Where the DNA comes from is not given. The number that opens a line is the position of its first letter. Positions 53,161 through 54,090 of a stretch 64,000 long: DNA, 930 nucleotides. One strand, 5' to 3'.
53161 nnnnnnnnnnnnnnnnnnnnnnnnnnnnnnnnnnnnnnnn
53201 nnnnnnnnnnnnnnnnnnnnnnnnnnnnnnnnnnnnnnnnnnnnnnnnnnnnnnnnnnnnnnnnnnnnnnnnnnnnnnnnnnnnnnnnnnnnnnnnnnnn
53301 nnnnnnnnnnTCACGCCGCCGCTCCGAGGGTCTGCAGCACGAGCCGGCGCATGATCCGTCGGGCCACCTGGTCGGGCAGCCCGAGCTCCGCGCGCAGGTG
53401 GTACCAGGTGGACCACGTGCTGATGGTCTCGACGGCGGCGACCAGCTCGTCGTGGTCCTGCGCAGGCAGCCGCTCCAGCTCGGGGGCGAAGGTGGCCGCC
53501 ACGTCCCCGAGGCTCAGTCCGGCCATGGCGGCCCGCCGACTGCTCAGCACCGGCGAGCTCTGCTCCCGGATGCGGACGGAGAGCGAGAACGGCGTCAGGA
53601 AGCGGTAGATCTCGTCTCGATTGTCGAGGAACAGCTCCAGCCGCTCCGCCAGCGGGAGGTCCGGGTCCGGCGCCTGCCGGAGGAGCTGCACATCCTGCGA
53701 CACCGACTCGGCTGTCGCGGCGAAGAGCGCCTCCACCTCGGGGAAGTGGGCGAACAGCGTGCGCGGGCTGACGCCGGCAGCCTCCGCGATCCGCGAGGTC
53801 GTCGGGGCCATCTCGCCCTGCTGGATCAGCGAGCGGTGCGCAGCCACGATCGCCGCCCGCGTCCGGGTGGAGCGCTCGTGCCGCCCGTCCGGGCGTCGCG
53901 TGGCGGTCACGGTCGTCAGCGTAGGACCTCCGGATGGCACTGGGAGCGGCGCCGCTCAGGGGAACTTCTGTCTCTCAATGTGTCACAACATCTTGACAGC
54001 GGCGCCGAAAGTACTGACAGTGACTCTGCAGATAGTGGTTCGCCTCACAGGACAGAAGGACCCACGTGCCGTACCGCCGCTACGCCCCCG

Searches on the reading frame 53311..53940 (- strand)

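Call 17: search_protein_families(library=pfam, proteins=[window:53311-53940:-], max_evalue=0.001)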
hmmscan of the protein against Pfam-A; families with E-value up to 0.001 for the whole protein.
window:53311-53940:- (209 aa): 1 family
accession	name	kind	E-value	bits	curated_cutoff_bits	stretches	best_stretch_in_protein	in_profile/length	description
PF00440.29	TetR_N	-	1.4e-09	38.1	24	1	31-75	2-46/47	Bacterial regulatory proteins, tetR family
